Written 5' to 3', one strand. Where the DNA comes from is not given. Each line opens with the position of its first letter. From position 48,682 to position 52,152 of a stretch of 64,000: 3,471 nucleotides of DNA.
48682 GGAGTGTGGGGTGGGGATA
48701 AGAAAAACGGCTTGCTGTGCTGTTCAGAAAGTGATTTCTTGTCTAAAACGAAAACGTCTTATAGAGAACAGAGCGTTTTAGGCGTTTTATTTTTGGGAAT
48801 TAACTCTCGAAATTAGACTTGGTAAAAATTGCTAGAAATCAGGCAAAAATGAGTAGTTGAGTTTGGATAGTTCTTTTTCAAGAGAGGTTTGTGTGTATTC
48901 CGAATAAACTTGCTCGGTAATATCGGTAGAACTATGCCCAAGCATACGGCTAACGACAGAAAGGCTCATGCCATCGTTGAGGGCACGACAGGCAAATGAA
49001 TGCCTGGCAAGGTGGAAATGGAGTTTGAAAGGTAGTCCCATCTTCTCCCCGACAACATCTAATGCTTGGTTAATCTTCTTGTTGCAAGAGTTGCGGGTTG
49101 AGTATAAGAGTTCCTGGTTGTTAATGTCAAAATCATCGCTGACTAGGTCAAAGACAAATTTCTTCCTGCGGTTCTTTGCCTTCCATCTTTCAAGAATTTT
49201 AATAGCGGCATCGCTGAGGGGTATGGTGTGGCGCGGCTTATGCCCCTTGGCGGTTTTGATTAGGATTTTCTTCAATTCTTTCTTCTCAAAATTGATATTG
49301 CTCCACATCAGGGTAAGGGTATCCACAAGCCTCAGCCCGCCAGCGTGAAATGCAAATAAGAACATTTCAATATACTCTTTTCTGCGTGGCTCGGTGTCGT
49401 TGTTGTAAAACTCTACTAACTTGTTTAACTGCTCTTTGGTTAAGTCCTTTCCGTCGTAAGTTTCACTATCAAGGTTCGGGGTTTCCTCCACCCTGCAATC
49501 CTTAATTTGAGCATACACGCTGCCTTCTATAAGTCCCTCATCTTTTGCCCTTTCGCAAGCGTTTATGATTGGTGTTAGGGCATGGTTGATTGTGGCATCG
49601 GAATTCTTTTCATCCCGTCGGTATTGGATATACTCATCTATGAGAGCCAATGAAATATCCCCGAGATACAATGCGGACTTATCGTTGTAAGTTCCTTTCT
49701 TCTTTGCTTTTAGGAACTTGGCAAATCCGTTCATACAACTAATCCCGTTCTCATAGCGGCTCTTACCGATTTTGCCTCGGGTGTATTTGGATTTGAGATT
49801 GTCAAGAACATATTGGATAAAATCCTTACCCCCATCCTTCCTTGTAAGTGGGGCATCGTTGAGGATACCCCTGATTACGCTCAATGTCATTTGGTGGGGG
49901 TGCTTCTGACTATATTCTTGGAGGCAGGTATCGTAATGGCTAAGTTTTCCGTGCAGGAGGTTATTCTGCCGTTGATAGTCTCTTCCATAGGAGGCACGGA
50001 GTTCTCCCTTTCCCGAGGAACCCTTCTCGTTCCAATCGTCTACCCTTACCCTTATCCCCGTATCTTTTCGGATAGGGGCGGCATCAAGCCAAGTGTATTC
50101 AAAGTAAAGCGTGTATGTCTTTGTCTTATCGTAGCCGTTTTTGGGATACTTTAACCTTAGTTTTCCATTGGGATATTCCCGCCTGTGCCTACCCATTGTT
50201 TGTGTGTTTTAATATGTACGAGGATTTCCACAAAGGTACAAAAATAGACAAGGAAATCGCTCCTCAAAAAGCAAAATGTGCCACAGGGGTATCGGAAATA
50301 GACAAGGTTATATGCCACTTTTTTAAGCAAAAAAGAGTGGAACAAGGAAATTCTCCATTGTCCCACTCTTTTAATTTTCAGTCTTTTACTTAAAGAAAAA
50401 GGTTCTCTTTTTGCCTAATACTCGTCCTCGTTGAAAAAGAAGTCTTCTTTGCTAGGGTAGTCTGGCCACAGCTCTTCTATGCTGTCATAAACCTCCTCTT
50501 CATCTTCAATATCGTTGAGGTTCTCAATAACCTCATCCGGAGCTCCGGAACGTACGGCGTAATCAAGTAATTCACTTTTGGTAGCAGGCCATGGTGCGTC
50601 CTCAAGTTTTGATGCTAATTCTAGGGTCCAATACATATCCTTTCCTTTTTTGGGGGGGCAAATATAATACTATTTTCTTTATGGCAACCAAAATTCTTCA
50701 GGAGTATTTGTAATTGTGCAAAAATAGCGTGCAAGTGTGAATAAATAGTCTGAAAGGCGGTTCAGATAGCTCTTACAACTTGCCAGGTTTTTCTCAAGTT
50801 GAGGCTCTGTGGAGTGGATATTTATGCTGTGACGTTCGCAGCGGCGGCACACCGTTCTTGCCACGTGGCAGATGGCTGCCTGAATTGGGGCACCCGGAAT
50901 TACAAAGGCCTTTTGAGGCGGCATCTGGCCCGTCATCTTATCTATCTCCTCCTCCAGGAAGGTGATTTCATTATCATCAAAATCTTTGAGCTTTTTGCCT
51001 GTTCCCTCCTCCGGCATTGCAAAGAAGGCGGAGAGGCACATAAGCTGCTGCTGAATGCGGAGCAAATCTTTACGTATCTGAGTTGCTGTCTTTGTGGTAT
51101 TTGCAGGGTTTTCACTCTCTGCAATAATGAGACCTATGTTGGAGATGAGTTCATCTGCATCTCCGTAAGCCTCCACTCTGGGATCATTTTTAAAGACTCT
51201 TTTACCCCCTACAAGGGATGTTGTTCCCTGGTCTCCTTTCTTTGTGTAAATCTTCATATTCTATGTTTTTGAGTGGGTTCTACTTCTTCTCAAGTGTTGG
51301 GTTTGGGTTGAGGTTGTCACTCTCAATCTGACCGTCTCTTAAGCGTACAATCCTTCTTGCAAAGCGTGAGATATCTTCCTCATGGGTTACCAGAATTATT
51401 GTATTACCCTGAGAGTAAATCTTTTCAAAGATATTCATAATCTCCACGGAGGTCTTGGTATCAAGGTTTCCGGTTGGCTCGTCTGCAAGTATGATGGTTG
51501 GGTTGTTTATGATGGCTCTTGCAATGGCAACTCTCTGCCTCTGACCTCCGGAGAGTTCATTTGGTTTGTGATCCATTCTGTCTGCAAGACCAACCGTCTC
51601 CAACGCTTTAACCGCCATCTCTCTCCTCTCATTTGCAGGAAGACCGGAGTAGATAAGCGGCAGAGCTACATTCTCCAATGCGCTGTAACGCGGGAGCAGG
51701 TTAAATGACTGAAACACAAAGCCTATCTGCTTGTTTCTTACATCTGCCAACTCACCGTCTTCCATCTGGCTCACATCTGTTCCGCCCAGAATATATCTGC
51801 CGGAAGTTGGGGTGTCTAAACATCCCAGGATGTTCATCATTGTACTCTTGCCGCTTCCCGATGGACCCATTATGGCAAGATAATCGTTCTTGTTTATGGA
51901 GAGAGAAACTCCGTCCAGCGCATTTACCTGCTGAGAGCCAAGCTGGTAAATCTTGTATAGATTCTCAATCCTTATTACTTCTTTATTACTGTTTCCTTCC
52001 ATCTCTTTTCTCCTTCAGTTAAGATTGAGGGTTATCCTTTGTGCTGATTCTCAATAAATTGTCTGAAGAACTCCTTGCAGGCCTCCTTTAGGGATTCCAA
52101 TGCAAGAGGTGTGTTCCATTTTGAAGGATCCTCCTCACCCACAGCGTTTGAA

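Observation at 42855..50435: Precisely delimited ~7.6-kb integrative element using the 3' end of a DUF2795 gene as its attachment site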

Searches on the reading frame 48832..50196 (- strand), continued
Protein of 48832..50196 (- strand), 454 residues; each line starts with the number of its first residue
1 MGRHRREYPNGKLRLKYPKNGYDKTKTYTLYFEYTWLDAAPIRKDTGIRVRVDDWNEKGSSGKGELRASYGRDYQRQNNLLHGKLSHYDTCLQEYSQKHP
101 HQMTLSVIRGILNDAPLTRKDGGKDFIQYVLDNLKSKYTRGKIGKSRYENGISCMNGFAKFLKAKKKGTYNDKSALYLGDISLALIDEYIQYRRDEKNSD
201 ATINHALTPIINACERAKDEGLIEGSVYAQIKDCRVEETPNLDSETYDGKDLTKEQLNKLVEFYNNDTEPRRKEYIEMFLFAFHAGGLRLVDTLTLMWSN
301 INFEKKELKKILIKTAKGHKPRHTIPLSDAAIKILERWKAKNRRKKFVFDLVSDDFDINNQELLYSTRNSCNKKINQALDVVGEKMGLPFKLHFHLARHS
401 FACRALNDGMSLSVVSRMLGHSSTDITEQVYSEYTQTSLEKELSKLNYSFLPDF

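Call 85: search_protein_families(library=pfam, proteins=[L043:11380-12057:+, L043:12301-12633:+, L043:12575-14125:+, L043:14118-15146:+, L043:15297-16838:+, L043:17233-19014:+, L043:19089-20204:+], max_evalue=0.001)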
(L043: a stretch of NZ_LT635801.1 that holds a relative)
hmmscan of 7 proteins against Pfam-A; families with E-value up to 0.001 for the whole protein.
L043:11380-12057:+ (225 aa): 0 families

L043:12301-12633:+ (110 aa): 1 family
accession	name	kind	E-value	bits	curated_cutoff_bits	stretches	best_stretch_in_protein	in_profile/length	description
PF12728.13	HTH_17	-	1.2e-05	25.9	27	1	42-89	2-49/51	Helix-turn-helix domain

L043:12575-14125:+ (516 aa): 1 family
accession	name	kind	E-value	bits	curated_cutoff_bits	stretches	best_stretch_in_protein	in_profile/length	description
PF13148.11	DUF3987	-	4.3e-59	201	27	1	64-408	4-362/364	Protein of unknown function (DUF3987)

L043:14118-15146:+ (342 aa): 2 families
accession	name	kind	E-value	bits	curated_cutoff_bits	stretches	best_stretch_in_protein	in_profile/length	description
PF19898.4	DUF6371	-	1.3e-61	207.2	27.7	1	115-264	1-150/150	Domain of unknown function (DUF6371)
PF21957.2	Zn_ribbon_16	-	7.6e-27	93.5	27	1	4-67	1-64/65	Zinc beta-ribbon finger, putative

L043:15297-16838:+ (513 aa): 1 family
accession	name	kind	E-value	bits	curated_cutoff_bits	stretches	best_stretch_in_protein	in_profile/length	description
PF01076.25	Mob_Pre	-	3.4e-11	43.8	25.5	1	137-233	99-186/196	Plasmid recombination enzyme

L043:17233-19014:+ (593 aa): 2 families
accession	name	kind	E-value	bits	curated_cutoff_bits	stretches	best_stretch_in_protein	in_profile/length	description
PF04326.19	SLFN_AlbA_2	-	3.5e-10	40.9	25.3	1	17-143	4-117/118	Schlafen, AlbA_2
PF13749.12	HATPase_c_4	-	5.6e-08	33.1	26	1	327-402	5-83/89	Putative ATP-dependent DNA helicase recG C-terminal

L043:19089-20204:+ (371 aa): 4 families
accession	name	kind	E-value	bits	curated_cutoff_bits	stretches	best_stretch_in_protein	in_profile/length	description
PF00069.31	Pkinase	-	2.7e-34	119.2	31.7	1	14-208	1-194/263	Protein kinase domain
PF07714.23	PK_Tyr_Ser-Thr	-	1.2e-22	81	23.1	1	51-198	39-191/258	Protein tyrosine and serine/threonine kinase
PF03109.22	ABC1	-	1.4e-07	31.3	22.9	1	88-163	141-219/244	ABC1 atypical kinase-like domain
PF01636.29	APH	-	8.4e-07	29.4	23.2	1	129-171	167-210/239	Phosphotransferase enzyme family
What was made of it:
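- In Bacteroides ilei the equivalent position after the integrase holds primase-like genes and a Mob_Pre relaxase (call 85).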

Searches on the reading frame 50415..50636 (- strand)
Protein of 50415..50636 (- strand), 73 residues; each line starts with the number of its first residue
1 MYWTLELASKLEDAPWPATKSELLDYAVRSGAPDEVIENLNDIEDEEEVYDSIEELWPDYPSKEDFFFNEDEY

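Call 8: search_protein_families(library=pfam, proteins=[window:50415-50636:-], max_evalue=0.01)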
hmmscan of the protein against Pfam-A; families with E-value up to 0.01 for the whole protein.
window:50415-50636:- (73 aa): 1 family
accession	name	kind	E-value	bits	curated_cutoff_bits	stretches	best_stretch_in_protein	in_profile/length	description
PF11387.14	DUF2795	-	5.6e-18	65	25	1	3-57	2-54/54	Protein of unknown function (DUF2795)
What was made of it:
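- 50415..50636 (-): Host DUF2795 gene (73 aa). Its 3' end is the attachment site. Pfam PF11387, E 5.6e-18 (call 8).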

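Call 9: find_encoding_contigs(protein=window:50415-50636:-, flank=10000, max_places=10)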
Protein window:50415-50636:- (73 aa): 23 contigs read that carry it; 10 places shown.
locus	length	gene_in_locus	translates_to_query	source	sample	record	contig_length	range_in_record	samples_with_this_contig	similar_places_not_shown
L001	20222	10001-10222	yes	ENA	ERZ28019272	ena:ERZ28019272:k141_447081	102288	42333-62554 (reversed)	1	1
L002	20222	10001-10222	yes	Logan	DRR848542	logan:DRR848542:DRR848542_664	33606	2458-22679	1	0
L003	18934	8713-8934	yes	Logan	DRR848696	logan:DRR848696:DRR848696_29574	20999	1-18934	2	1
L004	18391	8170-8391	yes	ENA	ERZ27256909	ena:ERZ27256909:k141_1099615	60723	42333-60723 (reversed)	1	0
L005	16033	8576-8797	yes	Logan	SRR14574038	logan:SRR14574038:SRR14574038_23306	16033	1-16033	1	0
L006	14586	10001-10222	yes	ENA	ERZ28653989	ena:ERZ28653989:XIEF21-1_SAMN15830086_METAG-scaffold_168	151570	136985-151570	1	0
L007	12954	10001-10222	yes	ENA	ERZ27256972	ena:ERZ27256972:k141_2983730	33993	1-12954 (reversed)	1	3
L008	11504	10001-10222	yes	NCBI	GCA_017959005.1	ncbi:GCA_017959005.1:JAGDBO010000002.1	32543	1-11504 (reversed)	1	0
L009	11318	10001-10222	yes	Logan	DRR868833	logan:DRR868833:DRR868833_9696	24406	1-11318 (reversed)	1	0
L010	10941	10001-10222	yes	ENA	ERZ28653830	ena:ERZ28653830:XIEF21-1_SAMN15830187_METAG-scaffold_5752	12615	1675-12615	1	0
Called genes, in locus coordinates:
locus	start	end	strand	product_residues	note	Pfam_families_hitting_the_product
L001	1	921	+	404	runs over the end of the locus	PF12836:HHH_3, PF21687:T2SSK_1st (faint), PF12836:HHH_3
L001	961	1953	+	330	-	PF00005:ABC_tran, PF13304:AAA_21, PF13732:DrrA1-3_C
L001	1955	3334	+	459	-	PF12679:ABC2_membrane_2, PF12698:ABC2_membrane_3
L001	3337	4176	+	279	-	PF02872:5_nucleotid_C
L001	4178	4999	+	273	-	PF00149:Metallophos, PF09587:PGA_cap (weak)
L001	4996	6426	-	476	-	PF00512:HisKA, PF02518:HATPase_c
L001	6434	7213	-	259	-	PF00072:Response_reg, PF00486:Trans_reg_C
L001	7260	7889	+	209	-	PF01227:GTP_cyclohydroI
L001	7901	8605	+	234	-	PF01048:PNP_UDP_1 (weak)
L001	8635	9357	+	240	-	PF02463:SMC_N (faint), PF00005:ABC_tran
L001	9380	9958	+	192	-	PF01923:Cob_adeno_trans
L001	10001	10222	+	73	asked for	PF11387:DUF2795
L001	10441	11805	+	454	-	PF13102:Phage_int_SAM_5 (faint), PF00589:Phage_integrase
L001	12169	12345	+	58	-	-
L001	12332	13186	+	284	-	-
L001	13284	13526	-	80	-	-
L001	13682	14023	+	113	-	PF10902:WYL_2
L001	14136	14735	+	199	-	PF00589:Phage_integrase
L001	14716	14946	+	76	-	-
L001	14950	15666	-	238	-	PF09564:RE_NgoBV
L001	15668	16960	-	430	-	PF00145:DNA_methylase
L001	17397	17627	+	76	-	PF12728:HTH_17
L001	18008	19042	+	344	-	-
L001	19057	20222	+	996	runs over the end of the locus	-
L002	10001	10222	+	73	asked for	PF11387:DUF2795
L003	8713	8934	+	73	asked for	PF11387:DUF2795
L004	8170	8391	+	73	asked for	PF11387:DUF2795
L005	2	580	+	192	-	?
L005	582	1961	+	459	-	PF12679:ABC2_membrane_2, PF12698:ABC2_membrane_3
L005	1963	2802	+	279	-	PF02872:5_nucleotid_C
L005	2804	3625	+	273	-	PF00149:Metallophos, PF09587:PGA_cap (weak)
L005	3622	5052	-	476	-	PF00512:HisKA, PF02518:HATPase_c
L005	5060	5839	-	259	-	PF00072:Response_reg, PF00486:Trans_reg_C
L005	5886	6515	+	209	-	PF01227:GTP_cyclohydroI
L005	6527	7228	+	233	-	PF01048:PNP_UDP_1 (weak)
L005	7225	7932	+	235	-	PF02463:SMC_N (faint), PF00005:ABC_tran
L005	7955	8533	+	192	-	PF01923:Cob_adeno_trans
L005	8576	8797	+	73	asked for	PF11387:DUF2795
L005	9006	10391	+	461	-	PF13102:Phage_int_SAM_5 (weak), PF00589:Phage_integrase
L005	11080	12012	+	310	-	-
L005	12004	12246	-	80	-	-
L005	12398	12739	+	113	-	PF10902:WYL_2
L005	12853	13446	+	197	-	PF00589:Phage_integrase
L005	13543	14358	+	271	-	PF01555:N6_N4_Mtase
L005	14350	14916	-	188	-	-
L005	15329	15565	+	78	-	PF12728:HTH_17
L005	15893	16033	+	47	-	?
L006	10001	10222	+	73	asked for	PF11387:DUF2795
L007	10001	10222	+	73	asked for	PF11387:DUF2795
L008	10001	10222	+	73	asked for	PF11387:DUF2795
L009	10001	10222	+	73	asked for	PF11387:DUF2795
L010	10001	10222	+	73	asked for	PF11387:DUF2795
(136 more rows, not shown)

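Call 13: search_protein_families(library=phrogs, proteins=[L005:11080-12012:+, L001:13284-13526:-], max_evalue=0.01)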
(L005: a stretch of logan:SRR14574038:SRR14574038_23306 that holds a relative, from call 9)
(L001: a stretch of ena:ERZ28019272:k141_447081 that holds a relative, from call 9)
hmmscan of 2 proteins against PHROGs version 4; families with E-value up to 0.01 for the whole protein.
L005:11080-12012:+ (310 aa): 0 families

L001:13284-13526:- (80 aa): 1 family
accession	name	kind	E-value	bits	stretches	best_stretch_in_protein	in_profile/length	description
phrog_10608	-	unknown function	2.1e-15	57.7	1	7-78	4-75/81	-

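Call 14: search_protein_families(library=ncbifam, proteins=[L005:11080-12012:+, L001:13284-13526:-], max_evalue=0.01)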
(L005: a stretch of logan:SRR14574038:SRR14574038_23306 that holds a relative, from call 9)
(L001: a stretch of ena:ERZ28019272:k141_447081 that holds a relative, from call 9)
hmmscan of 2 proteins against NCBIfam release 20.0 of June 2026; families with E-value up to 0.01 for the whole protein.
L005:11080-12012:+ (310 aa): 0 families

L001:13284-13526:- (80 aa): 0 families

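Call 74: search_protein_families(library=pfam, proteins=[L005:11080-12012:+], max_evalue=0.01)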
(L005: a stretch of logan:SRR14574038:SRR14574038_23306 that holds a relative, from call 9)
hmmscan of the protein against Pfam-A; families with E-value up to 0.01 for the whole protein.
L005:11080-12012:+ (310 aa): 0 families

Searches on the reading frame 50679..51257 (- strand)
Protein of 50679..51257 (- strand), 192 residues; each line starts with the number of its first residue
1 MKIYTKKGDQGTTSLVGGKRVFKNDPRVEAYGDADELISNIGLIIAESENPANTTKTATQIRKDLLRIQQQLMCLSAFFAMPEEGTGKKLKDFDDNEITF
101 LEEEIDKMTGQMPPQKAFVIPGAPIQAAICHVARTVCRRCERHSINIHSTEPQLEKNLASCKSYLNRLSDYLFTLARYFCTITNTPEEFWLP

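Call 8: search_protein_families(library=pfam, proteins=[window:50679-51257:-], max_evalue=0.01)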
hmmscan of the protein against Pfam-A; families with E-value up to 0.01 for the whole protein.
window:50679-51257:- (192 aa): 1 family
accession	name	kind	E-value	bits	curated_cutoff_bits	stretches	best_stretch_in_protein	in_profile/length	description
PF01923.23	Cob_adeno_trans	-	3.1e-54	184.1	24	1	3-178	1-170/171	Cobalamin adenosyltransferase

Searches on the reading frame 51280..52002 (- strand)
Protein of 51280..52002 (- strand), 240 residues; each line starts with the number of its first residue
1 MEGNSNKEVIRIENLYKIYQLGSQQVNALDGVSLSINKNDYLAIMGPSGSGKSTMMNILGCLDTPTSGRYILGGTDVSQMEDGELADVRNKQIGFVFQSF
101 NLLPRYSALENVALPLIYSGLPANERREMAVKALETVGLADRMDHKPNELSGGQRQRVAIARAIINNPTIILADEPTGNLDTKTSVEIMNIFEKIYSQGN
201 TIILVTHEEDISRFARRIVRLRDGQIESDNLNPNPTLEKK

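Call 8: search_protein_families(library=pfam, proteins=[window:51280-52002:-], max_evalue=0.01)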
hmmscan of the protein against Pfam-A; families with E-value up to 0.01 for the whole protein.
window:51280-52002:- (240 aa): 8 families
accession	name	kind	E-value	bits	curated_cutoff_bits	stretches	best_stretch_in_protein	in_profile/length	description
PF00005.33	ABC_tran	-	7.1e-34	117.8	25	1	29-177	1-136/137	ABC transporter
PF02463.25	SMC_N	-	1.2e-05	25.2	40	1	41-222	26-212/220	RecF/RecN/SMC N terminal domain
PF13304.12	AAA_21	-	0.00013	22.5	27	0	151-207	239-298/304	AAA domain, putative AbiEii toxin, Type IV TA system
PF13555.12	AAA_29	-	0.00023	21.3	27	1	29-56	12-39/61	P-loop containing region of AAA domain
PF03193.22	RsgA_GTPase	-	0.00075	19.8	30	1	12-59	79-126/174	RsgA GTPase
PF03266.21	NTPase_1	-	0.0031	17.8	23.9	0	159-226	88-152/168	NTPase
PF20720.3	nSTAND3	-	0.0032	17.6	27.2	0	36-59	14-37/155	Novel STAND NTPase 3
PF03215.21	Rad17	-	0.0087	16.4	23.8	0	27-60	33-66/186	Rad17 P-loop domain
